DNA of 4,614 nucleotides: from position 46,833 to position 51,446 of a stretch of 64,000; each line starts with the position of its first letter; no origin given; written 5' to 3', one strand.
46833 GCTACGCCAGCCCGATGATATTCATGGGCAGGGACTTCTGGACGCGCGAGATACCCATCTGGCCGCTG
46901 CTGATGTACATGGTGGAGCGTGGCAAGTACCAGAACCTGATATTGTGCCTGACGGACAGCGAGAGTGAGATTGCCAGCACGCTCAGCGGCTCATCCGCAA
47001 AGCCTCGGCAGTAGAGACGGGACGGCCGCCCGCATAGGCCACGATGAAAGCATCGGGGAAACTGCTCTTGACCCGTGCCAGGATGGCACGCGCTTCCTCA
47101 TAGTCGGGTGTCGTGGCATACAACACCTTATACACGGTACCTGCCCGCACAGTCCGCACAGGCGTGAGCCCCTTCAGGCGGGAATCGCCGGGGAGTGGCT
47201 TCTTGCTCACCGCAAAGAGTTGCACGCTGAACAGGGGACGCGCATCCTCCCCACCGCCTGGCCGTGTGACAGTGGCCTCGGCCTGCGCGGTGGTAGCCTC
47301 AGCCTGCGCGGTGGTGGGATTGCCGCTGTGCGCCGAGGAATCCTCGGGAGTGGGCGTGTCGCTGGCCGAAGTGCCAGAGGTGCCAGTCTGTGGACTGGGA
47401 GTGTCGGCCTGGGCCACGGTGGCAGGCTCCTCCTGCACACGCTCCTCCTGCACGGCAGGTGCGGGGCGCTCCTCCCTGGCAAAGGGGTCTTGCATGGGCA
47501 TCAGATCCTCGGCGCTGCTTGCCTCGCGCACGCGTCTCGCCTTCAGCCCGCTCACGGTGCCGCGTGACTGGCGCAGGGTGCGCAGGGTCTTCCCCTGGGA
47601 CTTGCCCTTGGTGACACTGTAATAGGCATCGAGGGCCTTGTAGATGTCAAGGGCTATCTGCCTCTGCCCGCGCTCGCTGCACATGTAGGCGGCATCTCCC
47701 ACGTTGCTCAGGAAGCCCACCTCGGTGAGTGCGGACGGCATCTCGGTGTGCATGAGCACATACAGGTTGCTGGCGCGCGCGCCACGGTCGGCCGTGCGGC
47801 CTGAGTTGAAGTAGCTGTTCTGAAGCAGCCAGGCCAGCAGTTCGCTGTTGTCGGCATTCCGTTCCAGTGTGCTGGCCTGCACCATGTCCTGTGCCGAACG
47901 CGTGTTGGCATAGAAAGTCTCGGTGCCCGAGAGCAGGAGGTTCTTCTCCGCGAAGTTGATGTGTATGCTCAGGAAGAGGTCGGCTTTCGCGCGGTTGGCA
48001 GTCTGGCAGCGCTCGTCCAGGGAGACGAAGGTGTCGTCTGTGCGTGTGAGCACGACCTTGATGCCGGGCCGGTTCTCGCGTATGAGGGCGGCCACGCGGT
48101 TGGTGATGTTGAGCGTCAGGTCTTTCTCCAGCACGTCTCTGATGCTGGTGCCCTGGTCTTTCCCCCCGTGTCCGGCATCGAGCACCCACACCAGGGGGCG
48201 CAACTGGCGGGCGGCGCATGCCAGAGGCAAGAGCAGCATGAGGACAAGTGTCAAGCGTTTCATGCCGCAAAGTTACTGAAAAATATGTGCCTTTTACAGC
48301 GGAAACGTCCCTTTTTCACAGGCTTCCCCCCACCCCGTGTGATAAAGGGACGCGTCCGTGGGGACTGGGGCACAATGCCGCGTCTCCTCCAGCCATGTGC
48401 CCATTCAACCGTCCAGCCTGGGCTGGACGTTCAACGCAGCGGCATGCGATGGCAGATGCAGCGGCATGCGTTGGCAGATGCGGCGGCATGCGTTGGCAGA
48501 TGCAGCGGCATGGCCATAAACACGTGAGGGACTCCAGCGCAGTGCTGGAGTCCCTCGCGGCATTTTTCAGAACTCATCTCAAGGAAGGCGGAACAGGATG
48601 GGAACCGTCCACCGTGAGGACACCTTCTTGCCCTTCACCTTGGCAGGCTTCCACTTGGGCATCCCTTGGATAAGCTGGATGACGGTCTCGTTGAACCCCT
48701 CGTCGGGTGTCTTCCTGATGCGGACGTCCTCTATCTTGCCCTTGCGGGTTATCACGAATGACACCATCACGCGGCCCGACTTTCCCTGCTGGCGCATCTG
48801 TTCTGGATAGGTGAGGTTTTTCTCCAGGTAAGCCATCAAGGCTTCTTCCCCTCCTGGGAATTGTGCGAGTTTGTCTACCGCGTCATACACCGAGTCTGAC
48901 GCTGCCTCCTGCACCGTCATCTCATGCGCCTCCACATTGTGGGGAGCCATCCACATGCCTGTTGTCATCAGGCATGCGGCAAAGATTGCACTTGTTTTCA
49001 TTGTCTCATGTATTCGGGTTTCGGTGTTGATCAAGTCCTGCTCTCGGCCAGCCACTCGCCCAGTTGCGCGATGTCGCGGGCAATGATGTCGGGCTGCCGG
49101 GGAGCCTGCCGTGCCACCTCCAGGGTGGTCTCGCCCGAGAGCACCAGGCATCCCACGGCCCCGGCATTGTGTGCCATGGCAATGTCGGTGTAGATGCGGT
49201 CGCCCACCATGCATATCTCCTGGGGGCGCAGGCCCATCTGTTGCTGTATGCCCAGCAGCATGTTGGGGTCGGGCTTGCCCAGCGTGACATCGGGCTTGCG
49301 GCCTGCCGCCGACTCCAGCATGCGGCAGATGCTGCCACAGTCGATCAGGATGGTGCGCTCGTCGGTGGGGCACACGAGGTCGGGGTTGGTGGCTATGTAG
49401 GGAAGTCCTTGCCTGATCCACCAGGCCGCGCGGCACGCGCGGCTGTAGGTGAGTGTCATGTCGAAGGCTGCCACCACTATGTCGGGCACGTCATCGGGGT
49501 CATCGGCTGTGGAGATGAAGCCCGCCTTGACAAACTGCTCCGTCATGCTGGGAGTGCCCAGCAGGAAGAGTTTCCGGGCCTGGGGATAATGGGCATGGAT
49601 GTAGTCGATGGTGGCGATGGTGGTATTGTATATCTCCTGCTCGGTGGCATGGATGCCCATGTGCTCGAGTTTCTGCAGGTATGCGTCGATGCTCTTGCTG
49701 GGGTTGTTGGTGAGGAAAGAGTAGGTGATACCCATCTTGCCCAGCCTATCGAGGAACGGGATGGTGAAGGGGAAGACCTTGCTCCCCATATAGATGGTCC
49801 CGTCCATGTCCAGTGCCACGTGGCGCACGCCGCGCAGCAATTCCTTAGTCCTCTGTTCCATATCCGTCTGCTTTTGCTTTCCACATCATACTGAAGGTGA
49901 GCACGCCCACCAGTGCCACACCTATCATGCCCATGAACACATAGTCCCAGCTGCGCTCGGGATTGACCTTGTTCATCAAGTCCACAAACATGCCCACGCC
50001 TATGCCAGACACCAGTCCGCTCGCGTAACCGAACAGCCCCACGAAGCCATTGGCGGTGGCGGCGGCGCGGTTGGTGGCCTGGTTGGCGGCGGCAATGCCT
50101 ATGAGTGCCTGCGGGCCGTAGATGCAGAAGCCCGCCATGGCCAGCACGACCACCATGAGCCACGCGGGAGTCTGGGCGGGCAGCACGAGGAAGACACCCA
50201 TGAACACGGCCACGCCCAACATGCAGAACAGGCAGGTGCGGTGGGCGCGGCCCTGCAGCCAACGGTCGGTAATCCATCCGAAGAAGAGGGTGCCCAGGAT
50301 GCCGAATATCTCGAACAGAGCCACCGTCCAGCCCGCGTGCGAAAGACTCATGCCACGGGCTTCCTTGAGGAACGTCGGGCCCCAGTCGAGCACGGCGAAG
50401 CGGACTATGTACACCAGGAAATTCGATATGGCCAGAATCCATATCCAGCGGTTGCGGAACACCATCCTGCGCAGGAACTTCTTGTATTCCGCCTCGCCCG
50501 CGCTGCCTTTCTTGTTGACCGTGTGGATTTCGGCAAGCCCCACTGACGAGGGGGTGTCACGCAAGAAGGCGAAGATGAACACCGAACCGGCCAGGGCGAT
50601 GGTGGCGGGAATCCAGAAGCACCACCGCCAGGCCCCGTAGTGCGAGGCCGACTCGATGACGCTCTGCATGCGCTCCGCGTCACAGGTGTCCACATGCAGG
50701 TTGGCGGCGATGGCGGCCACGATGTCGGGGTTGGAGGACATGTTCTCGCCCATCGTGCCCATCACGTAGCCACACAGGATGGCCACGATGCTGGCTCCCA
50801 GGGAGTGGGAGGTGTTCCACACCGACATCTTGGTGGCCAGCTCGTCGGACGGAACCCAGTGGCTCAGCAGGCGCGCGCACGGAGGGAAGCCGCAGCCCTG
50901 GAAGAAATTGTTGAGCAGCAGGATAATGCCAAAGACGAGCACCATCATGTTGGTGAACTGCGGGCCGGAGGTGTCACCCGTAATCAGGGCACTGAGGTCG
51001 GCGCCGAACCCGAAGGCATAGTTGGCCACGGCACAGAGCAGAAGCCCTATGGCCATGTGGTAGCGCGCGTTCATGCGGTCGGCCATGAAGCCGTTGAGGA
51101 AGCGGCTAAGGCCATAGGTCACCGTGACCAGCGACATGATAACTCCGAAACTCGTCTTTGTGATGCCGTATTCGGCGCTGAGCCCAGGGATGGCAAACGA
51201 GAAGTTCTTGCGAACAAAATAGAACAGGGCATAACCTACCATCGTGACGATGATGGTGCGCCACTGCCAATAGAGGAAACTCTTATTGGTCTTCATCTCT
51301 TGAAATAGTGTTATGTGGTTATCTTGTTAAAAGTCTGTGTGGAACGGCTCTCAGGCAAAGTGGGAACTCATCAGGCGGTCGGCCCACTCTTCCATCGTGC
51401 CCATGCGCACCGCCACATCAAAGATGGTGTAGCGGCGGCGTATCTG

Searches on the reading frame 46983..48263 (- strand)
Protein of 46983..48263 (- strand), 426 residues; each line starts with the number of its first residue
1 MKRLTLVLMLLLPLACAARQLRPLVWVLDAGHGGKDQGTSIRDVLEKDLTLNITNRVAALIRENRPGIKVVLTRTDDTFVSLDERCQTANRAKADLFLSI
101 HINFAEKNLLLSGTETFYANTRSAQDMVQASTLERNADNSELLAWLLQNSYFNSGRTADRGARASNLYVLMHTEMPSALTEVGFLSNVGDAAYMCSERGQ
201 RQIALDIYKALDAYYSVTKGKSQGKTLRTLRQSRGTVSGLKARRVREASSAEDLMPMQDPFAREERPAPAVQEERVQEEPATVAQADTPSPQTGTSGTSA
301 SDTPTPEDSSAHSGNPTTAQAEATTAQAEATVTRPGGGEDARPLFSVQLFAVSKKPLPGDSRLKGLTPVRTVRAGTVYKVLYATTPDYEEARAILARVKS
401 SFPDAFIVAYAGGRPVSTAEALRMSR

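Call 3: search_protein_families(library=pfam, proteins=[window:46983-48263:-])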
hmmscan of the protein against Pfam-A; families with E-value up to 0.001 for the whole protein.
window:46983-48263:- (426 aa): 2 families
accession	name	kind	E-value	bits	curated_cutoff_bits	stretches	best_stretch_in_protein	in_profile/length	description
PF01520.23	Amidase_3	-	6.8e-46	156.9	27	1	27-212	2-173/174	N-acetylmuramoyl-L-alanine amidase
PF05036.18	SPOR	-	0.00035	21.3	21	0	364-408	28-75/76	SPOR domain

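Call 4: search_protein_families(library=ncbifam, proteins=[window:46983-48263:-])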
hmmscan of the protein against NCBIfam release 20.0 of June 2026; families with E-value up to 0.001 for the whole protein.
window:46983-48263:- (426 aa): 6 families
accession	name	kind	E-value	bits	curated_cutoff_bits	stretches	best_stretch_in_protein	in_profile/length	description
TIGR02883.1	spore_cwlD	equivalog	1.5e-31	110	221.55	1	25-214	2-189/189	N-acetylmuramoyl-L-alanine amidase CwlD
NF038267.1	amidase_AmiC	exception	1.2e-22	80.2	700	1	17-126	180-288/407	N-acetylmuramoyl-L-alanine amidase AmiC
NF007751.0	PRK10431.1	equivalog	2.2e-20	72.6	532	2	23-144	191-310/445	N-acetylmuramoyl-L-alanine amidase AmiB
NF007652.1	PRK10319.1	equivalog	1.4e-16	60.6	400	1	25-124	59-157/291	N-acetylmuramoyl-L-alanine amidase AmiA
NF038140.1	amidase_Rv3717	exception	5.9e-10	39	335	1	37-214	57-230/233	Rv3717 family N-acetylmuramoyl-L-alanine amidase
NF050040.1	horm_taper_TftA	equivalog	6.9e-05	21.7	500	1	30-224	8-193/450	hormogonium tapered terminus morphoprotein TftA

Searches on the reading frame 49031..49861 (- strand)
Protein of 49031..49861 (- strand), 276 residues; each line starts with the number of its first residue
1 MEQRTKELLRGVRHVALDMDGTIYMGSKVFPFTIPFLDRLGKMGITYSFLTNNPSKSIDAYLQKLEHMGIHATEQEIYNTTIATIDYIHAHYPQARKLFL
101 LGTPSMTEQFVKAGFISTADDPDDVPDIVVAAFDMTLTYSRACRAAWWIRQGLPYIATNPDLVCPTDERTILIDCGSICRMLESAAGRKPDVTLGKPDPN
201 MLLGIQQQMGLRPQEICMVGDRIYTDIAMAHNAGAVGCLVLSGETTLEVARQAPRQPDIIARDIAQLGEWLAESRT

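Call 3: search_protein_families(library=pfam, proteins=[window:49031-49861:-])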
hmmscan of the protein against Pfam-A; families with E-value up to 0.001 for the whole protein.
window:49031-49861:- (276 aa): 5 families
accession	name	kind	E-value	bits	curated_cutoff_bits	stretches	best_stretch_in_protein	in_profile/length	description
PF13242.12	Hydrolase_like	-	1.2e-20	73.6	22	1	194-267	2-75/75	HAD-hyrolase-like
PF13344.12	Hydrolase_6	-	4.9e-20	71.9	27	1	15-115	1-100/101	Haloacid dehalogenase-like hydrolase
PF00702.32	Hydrolase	-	3.5e-15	57.3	26.4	1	12-234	1-191/191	haloacid dehalogenase-like hydrolase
PF13419.12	HAD_2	-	6.9e-09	36.5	23.8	1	191-235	130-173/178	Haloacid dehalogenase-like hydrolase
PF09419.16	PGP_phosphatase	-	4.7e-06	26.7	20.4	1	212-241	135-164/168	Mitochondrial PGP phosphatase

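Call 4: search_protein_families(library=ncbifam, proteins=[window:49031-49861:-])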
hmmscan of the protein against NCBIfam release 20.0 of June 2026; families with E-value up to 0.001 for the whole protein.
window:49031-49861:- (276 aa): 25 families
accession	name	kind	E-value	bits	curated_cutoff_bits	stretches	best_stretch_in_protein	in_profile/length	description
TIGR01457.1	HAD-SF-IIA-hyp2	hypoth_equivalog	5.2e-43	147.3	247.65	1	17-263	6-245/249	TIGR01457 family HAD-type hydrolase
NF053752.1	TK1734_fam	exception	5e-39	134.1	475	1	15-271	3-259/260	2-phosphoglycolate phosphatase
TIGR01460.1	HAD-SF-IIA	subfamily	6.1e-39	134.3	100.15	1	15-243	1-246/246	HAD-IIA family hydrolase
TIGR01452.1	PGP_euk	subfamily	1.1e-38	133.2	201.95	1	14-252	4-258/279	phosphoglycolate/pyridoxal phosphate family phosphatase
NF007762.0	PRK10444.1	equivalog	1.6e-30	106.5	368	1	12-265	3-245/250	HAD-IIA family hydrolase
TIGR01458.1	HAD-SF-IIA-hyp3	hypoth_equivalog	1.1e-13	51.1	175.95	1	12-261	1-244/257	TIGR01458 family HAD-type hydrolase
TIGR01459.1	HAD-SF-IIA-hyp4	hypoth_equivalog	2.1e-13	50.2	103.75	1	17-241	13-241/242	TIGR01459 family HAD-type hydrolase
TIGR01662.1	HAD-SF-IIIA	subfamily_domain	9.6e-09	35.5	44.6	1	191-240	88-138/141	HAD-IIIA family hydrolase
TIGR02253.1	CTE7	subfamily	1.4e-08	34.8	169.75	1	191-240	145-194/221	TIGR02253 family HAD-type hydrolase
TIGR01668.1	YqeG_hyp_ppase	hypoth_equivalog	2.5e-08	33.6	89.1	1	196-248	91-143/170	YqeG family HAD IIIA-type phosphatase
NF009695.0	PRK13222.1-2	equivalog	8.4e-08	32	225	1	196-273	150-224/226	phosphoglycolate phosphatase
TIGR01449.2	PGP_bact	equivalog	1.8e-07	30.9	180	1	192-252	137-196/213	phosphoglycolate phosphatase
NF006506.0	PRK08942.1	equivalog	5.3e-07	29.3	178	1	196-273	103-179/182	D-glycero-beta-D-manno-heptose 1,7-bisphosphate 7-phosphatase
NF009697.0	PRK13222.1-4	equivalog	5.4e-07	29.2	327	0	191-237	145-190/232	phosphoglycolate phosphatase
TIGR01549.1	HAD-SF-IA-v1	subfamily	8.7e-07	29.5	23.3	1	193-234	110-149/149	HAD-IA family hydrolase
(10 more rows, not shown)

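Call 47: search_solved_structures(query=window:49031-49861:-, max_evalue=0.00001)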
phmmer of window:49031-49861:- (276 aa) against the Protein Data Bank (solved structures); distinct sequences matched with E-value up to 0.00001: 30.
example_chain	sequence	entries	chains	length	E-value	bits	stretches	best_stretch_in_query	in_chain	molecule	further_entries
1vjr_A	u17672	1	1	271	1.2e-52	181.9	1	12-268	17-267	4-nitrophenylphosphatase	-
1pw5_A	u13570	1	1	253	8.1e-52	179.2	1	14-264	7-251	nagD protein, putative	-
1yv9_A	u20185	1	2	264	5.3e-35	124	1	16-272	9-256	hydrolase, haloacid dehalogenase family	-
1zjj_A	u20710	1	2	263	2.4e-33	118.6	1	15-271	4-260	hypothetical protein PH1952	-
3epr_A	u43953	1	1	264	2.6e-33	118.5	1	16-271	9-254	Hydrolase, haloacid dehalogenase-like family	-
1wvi_A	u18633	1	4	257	1.5e-31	112.7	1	16-270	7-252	putative phosphatases involved in N-acetyl-glucosamine catabolism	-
1ydf_A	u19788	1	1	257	2e-31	112.3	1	16-270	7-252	hydrolase, haloacid dehalogenase-like family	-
4ift_A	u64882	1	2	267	2.5e-30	108.7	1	14-261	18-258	Thermostable NPPase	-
1ys9_A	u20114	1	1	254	2.7e-30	108.6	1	16-270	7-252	Protein SPy1043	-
4ig4_A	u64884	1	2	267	7.8e-30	107.1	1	14-261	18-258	Thermostable NPPase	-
4kn8_A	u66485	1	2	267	1.7e-29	106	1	14-261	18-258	Thermostable NPPase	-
4o8c_A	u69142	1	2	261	2e-29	105.7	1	14-261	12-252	Thermostable NPPase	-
2c4n_A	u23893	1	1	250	7.1e-28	100.6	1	12-267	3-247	PROTEIN NAGD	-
3pdw_A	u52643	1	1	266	1.1e-27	100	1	14-257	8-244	Uncharacterized hydrolase yutF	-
3qgm_A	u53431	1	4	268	9.8e-26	93.6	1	15-252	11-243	p-nitrophenyl phosphatase (Pho2)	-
4i9f_A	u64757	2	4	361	4.9e-22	81.5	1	15-267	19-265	Glycerol 3-phosphate phosphatase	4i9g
7po7_A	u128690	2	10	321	5.4e-21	78.1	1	3-252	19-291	Glycerol-3-phosphate phosphatase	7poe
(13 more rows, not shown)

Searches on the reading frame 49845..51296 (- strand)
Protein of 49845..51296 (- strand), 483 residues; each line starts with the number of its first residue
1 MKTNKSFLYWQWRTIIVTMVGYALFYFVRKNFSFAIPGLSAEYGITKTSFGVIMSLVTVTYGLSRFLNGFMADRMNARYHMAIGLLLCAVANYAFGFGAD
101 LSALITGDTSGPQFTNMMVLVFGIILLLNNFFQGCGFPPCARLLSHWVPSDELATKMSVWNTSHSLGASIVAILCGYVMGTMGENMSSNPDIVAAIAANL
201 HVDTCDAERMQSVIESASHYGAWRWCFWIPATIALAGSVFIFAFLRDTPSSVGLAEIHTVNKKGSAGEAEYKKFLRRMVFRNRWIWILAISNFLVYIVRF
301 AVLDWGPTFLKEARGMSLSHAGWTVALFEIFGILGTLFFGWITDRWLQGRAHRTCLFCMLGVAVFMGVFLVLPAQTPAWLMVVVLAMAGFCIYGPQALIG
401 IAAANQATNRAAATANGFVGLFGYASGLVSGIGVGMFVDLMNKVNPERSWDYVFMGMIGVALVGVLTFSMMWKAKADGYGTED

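Call 3: search_protein_families(library=pfam, proteins=[window:49845-51296:-])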
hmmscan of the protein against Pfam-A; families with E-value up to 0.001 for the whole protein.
window:49845-51296:- (483 aa): 1 family
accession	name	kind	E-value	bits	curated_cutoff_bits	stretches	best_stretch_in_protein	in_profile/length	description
PF07690.21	MFS_1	-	3.7e-42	144.9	33.4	1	19-430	2-346/347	Major Facilitator Superfamily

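Call 4: search_protein_families(library=ncbifam, proteins=[window:49845-51296:-])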
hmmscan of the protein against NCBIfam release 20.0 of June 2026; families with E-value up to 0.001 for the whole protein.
window:49845-51296:- (483 aa): 18 families
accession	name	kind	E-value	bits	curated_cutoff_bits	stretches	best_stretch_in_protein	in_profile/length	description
TIGR00881.1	2A0104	subfamily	5.4e-91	305.4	407.75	2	217-441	143-373/379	phosphoglycerate transporter protein PgtP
TIGR00712.1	glpT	equivalog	1.3e-81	275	632.55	1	9-473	25-436/440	glycerol-3-phosphate transporter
NF008433.0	PRK11273.1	equivalog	1.5e-78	265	748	2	219-471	182-434/452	glycerol-3-phosphate transporter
NF008661.1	PRK11663.1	subfamily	1.1e-76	258.7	564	2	217-440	178-406/439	MFS transporter family glucose-6-phosphate receptor UhpC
NF007107.1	PRK09556.1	equivalog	2.8e-49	168.3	497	2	227-469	195-447/469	hexose-6-phosphate:phosphate antiporter UhpT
NF047787.1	PhglyTportPgtP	equivalog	9.1e-43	146.7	750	2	9-196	25-195/451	phosphoglycerate transporter PgtP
TIGR00893.1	2A0114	subfamily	8.8e-33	113.8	395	1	21-441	2-374/399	D-galactonate transporter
TIGR00895.1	2A0115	subfamily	1.4e-13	50.5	418.55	2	276-436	246-396/398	aromatic acid/H+ symport family MFS transporter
TIGR00886.1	2A0108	subfamily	1.2e-11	44.3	311.7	1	13-423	1-364/368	NarK family nitrate/nitrite MFS transporter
NF053517.1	HbztTptrPcaK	equivalog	3.8e-08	32.7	770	1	287-423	256-389/437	4-hydroxybenzoate transporter PcaK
NF038246.1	bile_salt_MFS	equivalog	8.1e-08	31.5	400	1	12-466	4-401/408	conjugated bile salt MFS transporter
NF008586.0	PRK11551.1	equivalog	1.1e-07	31.2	410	1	212-414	156-344/406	3-(3-hydroxy-phenyl)propionate transporter MhpT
NF049980.1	SfMCT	equivalog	1.1e-07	30.8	320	1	226-394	158-318/378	L-lactate MFS transporter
TIGR00897.2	2A0118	subfamily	6e-07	28.7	375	1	226-416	169-354/401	RbtT/DalT/CsbX family MFS transporter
TIGR00894.1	2A0114euk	subfamily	2.1e-06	26.6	626.45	1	217-476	194-454/465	Na(+)-dependent inorganic phosphate cotransporter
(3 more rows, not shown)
